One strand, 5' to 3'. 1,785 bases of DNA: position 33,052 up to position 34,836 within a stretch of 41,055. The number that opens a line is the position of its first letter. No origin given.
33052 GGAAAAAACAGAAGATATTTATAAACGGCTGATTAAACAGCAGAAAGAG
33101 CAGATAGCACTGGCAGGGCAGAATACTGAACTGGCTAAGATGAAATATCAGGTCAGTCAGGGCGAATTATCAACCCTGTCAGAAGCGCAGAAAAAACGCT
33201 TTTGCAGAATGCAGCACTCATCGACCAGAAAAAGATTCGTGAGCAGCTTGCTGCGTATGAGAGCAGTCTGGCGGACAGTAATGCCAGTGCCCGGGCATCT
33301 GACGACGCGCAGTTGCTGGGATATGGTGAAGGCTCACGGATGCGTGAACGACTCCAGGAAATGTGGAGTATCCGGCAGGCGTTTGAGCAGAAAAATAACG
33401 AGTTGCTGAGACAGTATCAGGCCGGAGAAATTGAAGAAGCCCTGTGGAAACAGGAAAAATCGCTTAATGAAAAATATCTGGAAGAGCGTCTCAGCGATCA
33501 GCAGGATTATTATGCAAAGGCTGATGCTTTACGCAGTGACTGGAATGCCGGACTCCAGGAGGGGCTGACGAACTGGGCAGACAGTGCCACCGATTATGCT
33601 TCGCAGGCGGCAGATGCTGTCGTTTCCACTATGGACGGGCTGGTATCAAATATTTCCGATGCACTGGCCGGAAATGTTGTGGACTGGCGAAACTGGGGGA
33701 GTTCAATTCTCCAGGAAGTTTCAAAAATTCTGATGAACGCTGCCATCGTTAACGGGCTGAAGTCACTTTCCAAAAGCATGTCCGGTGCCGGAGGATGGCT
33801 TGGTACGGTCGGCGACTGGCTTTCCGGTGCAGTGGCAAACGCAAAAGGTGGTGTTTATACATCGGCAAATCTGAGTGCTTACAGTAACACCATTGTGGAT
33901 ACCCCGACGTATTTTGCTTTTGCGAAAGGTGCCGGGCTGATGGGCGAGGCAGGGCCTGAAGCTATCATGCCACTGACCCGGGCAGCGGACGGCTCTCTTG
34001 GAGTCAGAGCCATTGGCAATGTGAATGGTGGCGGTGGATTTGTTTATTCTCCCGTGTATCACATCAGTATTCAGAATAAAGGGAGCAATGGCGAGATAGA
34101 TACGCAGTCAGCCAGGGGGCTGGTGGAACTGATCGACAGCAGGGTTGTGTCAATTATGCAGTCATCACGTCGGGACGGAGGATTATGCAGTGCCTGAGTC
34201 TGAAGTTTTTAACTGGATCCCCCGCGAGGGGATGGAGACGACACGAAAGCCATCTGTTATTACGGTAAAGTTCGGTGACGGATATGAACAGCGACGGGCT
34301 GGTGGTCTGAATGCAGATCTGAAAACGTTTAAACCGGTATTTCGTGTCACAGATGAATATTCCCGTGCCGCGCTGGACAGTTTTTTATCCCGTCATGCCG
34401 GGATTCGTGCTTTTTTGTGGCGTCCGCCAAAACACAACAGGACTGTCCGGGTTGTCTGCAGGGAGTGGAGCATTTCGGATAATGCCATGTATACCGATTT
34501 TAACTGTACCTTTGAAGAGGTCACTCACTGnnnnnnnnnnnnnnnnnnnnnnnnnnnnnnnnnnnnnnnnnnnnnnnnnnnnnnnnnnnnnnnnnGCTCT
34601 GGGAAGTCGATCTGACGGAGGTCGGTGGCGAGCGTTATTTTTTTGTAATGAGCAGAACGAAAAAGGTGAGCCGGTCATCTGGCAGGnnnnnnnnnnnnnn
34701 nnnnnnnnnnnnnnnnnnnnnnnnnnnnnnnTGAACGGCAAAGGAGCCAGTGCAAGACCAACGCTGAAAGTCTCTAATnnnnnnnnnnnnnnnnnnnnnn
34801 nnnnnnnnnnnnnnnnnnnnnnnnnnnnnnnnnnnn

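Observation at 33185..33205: Tape measure gene frame break at an A6 run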

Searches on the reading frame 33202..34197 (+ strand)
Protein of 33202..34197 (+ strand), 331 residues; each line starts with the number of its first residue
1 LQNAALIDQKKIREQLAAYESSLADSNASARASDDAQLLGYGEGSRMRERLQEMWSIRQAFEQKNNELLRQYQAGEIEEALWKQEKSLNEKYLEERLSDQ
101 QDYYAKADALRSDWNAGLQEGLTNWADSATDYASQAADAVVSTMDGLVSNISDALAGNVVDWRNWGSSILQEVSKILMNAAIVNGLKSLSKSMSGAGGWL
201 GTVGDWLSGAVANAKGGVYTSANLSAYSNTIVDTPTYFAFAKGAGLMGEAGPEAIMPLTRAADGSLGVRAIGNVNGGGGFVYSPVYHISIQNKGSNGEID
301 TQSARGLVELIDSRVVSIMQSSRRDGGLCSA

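Call 39: find_encoding_contigs(protein=window:33202-34197:+, flank=10000, max_places=6)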
Protein window:33202-34197:+ (331 aa): 1 contig read that carries it; 1 place shown.
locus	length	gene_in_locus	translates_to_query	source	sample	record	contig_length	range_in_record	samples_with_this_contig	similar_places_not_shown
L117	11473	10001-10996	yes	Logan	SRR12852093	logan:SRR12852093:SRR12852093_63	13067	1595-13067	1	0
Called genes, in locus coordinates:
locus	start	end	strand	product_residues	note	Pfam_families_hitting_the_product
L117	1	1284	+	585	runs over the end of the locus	PF03354:TerL_ATPase, PF20441:TerL_nuclease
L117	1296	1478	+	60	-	-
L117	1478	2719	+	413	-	PF04860:Phage_portal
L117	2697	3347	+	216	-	PF04586:Peptidase_S78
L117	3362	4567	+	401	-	PF05065:Phage_capsid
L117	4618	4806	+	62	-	-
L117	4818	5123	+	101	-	PF05135:Phage_connect_1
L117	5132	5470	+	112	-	PF05521:Phage_HCP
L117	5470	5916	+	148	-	PF04883:HK97-gp10_like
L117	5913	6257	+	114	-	PF11367:Tail_completion_gp17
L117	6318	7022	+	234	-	PF16460:Phage_TTP_11 (faint), PF13895:Ig_2 (weak), PF13927:Ig_3 (weak)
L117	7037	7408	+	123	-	PF06222:Phage_TAC_1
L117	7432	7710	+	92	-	PF06223:Phage_tail_T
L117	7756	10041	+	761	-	PF20155:TMP_3, PF06120:Phage_HK97_TLTM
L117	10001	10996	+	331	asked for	PF09718:Tape_meas_lam_C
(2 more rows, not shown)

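Call 53: search_protein_families(library=pfam, proteins=[window:33202-34194:+], max_evalue=0.001)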
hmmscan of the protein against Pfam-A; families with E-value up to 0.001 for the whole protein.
window:33202-34194:+ (331 aa): 1 family
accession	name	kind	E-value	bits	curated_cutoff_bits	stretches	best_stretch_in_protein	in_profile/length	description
PF09718.15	Tape_meas_lam_C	-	4.8e-15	55.8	23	1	113-184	2-73/76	Lambda phage tail tape-measure protein (Tape_meas_lam_C)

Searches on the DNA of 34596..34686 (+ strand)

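Call 32: search_dna_similar(query=window:34596-34686:+, collection=ecoli_genomes, mode=near, max_rows=15)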
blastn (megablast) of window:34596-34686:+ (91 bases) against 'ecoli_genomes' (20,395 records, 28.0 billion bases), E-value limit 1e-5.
Records with a match: 3809; places in all: 6364; records where one place covers at least 80% of the query: 3809.
Genomes with a match: 3790 of 5426; with a place that covers at least 80% of the query: 3790. Places per genome that has any: lowest 1, median 1, highest 6. On chromosomes: 6335 places; on plasmids: 29.
Best place of each record, by identity: >=99% 1; 95-99% 136; 90-95% 3668; 80-90% 4.
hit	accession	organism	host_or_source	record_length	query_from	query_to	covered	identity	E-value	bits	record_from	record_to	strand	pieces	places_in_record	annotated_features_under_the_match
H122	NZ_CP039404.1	Escherichia coli strain 377323_2f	Homo sapiens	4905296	1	91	100%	100.0%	2e-39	169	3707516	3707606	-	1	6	phage minor tail protein L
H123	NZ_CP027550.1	Escherichia coli strain 2015C-4136CT1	Homo sapiens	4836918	1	91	100%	98.9%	9e-38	163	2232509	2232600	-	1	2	phage minor tail protein L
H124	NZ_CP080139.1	Escherichia coli strain PK8241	chicken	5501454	1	91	100%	98.9%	9e-38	163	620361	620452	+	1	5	phage minor tail protein L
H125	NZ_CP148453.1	Escherichia coli strain Z1323CEC0009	Chicken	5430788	1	91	100%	98.9%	9e-38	163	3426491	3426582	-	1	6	phage minor tail protein L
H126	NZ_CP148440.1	Escherichia coli strain Z1323CEC0011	Chicken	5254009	1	91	100%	98.9%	9e-38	163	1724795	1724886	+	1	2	phage minor tail protein L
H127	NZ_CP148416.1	Escherichia coli strain Z1323CEC0016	Chicken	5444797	1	91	100%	98.9%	9e-38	163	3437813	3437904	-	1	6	phage minor tail protein L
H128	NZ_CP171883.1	Escherichia coli strain STECUZB006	Homo sapiens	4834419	1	91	100%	98.9%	9e-38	163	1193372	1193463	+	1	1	phage minor tail protein L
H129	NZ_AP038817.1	Escherichia coli strain TB4019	Gallus gallus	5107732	1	91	100%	98.9%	9e-38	163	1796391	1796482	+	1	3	phage minor tail protein L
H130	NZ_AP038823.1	Escherichia coli strain TB4328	Gallus gallus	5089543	1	91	100%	98.9%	9e-38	163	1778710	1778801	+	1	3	phage minor tail protein L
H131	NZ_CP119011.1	Escherichia coli strain CE0007a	Bos taurus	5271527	1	91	100%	97.8%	4e-36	158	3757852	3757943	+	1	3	phage minor tail protein L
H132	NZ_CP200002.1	Escherichia coli strain CREC-2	Homo sapiens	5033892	1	91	100%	97.8%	4e-36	158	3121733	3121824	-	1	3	phage minor tail protein L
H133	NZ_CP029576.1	Escherichia coli strain DA33135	Homo sapiens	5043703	1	91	100%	95.7%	1e-32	147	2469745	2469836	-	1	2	phage minor tail protein L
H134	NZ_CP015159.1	Escherichia coli strain Eco889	-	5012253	1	91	100%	95.7%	1e-32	147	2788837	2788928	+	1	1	phage minor tail protein L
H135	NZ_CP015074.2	Escherichia coli strain Ecol_745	Homo sapiens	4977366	1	91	100%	95.7%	1e-32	147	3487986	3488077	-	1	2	phage minor tail protein L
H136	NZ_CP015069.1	Escherichia coli strain Ecol_743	Homo sapiens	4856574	1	91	100%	95.7%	1e-32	147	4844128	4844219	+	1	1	phage minor tail protein L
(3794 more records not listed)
